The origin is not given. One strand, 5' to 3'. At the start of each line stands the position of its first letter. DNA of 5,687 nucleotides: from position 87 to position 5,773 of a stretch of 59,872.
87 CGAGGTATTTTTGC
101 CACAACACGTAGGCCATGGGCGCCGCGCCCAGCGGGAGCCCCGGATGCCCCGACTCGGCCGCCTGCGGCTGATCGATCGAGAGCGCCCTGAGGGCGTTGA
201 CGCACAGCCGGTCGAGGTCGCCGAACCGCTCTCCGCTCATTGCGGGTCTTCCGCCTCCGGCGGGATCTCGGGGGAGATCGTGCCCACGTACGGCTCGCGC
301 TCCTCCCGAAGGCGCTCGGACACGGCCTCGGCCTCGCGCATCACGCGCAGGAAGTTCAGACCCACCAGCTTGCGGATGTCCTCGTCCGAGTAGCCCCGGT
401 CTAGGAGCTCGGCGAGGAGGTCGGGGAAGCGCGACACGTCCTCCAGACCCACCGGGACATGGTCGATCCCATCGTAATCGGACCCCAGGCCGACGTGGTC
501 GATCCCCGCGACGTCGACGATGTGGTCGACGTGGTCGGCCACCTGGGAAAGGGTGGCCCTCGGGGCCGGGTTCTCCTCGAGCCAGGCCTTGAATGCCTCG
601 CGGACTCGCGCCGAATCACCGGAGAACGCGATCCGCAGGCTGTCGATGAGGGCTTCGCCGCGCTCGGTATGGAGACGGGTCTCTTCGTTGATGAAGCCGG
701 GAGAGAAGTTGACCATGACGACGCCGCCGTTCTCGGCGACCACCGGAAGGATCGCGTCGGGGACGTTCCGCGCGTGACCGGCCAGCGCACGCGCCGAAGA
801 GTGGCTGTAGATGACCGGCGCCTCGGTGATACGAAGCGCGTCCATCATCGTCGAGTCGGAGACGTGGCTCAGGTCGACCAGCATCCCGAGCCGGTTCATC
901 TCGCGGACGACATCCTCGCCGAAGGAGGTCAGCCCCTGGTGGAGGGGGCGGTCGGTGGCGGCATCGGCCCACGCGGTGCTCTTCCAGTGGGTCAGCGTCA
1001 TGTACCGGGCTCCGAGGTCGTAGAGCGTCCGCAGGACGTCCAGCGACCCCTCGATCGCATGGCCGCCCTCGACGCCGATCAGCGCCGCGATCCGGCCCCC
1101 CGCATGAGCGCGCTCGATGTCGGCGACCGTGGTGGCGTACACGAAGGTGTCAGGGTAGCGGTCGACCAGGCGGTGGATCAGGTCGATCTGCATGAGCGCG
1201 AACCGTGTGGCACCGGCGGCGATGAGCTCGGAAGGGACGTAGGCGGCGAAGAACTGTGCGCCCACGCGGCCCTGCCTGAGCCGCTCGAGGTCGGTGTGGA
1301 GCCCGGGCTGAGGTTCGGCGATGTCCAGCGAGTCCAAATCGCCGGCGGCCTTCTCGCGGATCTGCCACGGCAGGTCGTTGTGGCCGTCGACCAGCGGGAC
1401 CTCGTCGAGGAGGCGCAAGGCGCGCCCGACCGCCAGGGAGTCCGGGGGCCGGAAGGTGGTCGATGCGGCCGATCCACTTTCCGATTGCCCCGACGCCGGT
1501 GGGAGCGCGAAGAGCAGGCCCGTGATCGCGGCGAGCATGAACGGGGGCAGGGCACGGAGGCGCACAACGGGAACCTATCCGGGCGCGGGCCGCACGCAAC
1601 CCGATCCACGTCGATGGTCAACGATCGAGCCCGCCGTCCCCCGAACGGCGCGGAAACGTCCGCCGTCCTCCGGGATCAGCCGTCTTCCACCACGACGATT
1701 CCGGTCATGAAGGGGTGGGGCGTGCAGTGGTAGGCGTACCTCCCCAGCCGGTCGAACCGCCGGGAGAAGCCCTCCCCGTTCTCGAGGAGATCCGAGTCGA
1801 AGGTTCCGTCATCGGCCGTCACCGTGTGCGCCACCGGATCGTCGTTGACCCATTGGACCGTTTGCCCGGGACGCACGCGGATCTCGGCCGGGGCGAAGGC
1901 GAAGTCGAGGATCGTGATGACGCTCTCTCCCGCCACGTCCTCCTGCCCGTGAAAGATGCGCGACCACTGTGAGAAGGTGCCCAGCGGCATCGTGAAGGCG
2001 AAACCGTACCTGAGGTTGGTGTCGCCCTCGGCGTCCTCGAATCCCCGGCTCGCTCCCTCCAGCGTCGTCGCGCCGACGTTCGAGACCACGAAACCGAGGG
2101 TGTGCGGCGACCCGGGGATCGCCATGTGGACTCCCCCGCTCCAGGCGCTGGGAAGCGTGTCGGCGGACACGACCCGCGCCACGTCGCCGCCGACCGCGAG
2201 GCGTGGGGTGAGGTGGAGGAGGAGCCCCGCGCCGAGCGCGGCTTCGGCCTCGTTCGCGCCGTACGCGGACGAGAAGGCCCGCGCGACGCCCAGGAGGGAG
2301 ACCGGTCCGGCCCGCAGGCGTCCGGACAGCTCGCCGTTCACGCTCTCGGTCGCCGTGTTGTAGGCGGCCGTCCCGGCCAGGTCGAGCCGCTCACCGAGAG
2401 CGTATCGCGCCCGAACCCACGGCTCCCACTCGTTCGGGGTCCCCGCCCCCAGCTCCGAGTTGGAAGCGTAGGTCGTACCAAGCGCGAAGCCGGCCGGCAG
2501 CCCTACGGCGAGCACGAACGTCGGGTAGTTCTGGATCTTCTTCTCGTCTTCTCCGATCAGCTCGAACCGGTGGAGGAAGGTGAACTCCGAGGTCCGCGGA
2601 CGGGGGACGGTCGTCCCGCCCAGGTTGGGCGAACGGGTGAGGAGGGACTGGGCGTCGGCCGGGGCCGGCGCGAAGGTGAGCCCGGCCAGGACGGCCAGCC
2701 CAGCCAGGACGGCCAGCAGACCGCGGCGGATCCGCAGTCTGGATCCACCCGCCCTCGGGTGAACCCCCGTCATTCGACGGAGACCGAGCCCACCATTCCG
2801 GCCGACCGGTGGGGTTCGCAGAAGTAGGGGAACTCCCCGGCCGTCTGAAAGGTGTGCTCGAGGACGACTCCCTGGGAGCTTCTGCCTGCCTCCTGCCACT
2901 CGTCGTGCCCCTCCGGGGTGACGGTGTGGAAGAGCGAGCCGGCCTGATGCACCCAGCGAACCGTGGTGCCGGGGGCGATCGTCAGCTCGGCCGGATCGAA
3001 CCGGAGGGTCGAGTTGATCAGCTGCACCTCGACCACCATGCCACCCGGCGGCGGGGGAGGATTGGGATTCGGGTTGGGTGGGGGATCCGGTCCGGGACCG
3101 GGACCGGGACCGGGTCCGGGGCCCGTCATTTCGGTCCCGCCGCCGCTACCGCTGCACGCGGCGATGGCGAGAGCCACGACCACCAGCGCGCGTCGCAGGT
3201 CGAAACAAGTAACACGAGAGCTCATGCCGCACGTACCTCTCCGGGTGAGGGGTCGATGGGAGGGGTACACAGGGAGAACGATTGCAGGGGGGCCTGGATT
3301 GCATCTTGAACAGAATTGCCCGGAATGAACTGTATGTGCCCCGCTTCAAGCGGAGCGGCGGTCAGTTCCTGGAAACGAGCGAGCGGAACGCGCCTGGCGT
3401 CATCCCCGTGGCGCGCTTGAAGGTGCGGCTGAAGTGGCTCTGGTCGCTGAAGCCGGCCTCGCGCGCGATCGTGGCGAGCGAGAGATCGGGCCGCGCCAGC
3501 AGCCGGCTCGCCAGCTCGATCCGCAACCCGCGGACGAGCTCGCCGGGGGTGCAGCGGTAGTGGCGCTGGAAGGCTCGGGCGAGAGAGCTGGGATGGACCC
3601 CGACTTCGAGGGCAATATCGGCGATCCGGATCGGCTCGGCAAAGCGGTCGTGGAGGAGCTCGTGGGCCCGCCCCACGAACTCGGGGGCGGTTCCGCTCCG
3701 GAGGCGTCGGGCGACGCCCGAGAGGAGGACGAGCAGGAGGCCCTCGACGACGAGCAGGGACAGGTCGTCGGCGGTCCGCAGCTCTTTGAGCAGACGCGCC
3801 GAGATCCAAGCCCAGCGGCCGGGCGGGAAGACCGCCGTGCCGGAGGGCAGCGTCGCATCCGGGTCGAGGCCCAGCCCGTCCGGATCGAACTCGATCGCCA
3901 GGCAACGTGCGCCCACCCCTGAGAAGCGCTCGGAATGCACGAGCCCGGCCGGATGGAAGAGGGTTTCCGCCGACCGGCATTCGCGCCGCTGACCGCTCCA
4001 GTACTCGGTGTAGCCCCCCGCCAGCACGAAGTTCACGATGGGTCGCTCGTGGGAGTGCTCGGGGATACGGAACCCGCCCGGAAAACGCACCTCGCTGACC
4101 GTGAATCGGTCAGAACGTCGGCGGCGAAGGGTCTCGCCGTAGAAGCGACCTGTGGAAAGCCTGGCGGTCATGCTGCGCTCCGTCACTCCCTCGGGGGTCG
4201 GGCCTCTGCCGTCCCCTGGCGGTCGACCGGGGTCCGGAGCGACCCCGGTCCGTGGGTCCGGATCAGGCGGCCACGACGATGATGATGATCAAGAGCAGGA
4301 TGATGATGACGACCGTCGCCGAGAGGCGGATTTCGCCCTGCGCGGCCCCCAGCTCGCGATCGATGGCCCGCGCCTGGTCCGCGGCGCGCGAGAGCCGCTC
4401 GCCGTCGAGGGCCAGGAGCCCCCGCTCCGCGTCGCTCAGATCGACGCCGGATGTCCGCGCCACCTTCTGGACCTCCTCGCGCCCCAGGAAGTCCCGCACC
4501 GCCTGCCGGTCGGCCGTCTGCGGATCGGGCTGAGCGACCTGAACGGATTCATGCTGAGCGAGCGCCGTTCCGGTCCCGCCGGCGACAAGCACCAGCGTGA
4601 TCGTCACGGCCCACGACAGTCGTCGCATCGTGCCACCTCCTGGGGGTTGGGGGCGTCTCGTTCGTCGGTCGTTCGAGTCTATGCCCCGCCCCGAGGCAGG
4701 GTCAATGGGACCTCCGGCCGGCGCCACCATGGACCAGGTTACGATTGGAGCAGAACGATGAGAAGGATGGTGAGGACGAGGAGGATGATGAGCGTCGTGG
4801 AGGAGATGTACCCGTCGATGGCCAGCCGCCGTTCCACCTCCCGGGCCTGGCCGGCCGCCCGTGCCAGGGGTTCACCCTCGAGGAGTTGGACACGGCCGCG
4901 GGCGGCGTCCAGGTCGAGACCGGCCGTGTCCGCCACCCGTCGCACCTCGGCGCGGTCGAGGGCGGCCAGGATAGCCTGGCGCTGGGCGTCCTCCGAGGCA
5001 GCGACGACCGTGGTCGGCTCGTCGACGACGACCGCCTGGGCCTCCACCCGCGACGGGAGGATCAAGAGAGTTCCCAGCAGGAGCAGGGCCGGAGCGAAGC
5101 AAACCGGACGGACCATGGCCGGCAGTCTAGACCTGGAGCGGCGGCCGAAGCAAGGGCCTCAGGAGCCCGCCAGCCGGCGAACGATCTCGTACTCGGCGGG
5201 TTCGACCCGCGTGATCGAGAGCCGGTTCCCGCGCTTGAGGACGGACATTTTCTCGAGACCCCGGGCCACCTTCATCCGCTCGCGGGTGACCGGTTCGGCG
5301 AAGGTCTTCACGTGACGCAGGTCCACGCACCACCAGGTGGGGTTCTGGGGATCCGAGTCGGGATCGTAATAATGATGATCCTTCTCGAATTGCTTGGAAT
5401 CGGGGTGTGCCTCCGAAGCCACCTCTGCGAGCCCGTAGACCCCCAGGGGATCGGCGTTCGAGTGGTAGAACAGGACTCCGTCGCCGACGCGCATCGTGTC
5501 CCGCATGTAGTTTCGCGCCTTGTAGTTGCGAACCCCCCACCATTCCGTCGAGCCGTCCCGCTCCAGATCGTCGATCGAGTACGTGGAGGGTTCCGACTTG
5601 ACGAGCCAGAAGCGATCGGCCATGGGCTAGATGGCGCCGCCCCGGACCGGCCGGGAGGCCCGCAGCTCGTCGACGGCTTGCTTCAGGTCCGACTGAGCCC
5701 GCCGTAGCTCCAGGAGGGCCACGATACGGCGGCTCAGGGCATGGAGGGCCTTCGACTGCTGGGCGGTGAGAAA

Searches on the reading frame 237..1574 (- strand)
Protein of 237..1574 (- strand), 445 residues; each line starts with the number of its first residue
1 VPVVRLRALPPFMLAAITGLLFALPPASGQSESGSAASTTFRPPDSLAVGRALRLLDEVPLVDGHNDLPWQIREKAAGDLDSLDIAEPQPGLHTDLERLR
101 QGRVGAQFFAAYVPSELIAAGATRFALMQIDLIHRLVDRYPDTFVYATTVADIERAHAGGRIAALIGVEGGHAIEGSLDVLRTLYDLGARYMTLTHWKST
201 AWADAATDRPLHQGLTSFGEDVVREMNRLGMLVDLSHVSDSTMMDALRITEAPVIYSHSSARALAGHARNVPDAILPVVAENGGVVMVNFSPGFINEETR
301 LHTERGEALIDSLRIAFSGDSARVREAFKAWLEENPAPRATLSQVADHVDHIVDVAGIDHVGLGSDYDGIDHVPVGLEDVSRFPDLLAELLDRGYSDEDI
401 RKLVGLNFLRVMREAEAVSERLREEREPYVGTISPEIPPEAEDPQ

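Call 73: search_protein_families(library=pfam, proteins=[window:237-1574:-], max_evalue=0.00001)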
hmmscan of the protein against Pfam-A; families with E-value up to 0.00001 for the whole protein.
window:237-1574:- (445 aa): 1 family
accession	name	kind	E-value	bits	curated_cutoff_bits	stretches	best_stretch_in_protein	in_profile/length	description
PF01244.27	Peptidase_M19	-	9e-118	393.5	26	1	55-414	2-319/319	Membrane dipeptidase (Peptidase family M19)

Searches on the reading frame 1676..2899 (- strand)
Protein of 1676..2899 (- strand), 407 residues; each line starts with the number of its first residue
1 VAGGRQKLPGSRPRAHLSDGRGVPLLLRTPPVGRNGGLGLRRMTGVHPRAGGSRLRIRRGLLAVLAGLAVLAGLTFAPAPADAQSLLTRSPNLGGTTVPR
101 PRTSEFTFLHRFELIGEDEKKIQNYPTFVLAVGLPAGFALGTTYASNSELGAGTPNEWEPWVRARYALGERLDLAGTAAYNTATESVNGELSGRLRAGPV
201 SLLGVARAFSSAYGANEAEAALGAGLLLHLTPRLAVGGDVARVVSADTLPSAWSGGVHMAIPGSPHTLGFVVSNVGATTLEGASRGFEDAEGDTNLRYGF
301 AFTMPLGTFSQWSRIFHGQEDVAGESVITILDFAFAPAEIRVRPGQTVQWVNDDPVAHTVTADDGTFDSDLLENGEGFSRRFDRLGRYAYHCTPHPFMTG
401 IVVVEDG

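Call 73: search_protein_families(library=pfam, proteins=[window:1676-2899:-], max_evalue=0.00001)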
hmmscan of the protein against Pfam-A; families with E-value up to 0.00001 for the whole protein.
window:1676-2899:- (407 aa): 2 families
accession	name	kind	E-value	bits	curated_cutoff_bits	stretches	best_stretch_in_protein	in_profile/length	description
PF00127.26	Copper-bind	-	1.2e-11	45.3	21.2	1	330-405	9-99/99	Copper binding proteins, plastocyanin/azurin family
PF13473.12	Cupredoxin_1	-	9.3e-06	26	27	0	325-404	22-104/104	Cupredoxin-like domain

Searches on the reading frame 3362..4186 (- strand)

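Call 38: search_protein_families(library=pfam, proteins=[window:3362-4186:-], max_evalue=0.001)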
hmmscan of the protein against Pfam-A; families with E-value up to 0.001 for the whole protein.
window:3362-4186:- (274 aa): 2 families
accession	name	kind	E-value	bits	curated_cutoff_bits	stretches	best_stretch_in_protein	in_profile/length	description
PF12833.13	HTH_18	-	1e-25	90.2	33.6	1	192-268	2-78/80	Helix-turn-helix domain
PF00165.29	HTH_AraC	-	5.9e-22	77.7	26.6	2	234-268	8-41/42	Bacterial regulatory helix-turn-helix proteins, AraC family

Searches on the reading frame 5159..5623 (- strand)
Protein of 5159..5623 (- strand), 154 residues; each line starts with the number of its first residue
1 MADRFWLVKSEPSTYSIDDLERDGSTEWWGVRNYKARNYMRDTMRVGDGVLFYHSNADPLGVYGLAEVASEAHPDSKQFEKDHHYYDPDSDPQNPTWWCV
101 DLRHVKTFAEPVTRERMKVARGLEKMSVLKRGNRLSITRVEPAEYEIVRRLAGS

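Call 38: search_protein_families(library=pfam, proteins=[window:5159-5623:-], max_evalue=0.001)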
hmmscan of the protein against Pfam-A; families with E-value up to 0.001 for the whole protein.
window:5159-5623:- (154 aa): 1 family
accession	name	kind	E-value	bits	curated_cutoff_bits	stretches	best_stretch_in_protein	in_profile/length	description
PF01878.24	EVE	-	2.2e-50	170.9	23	1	4-150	1-144/145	EVE domain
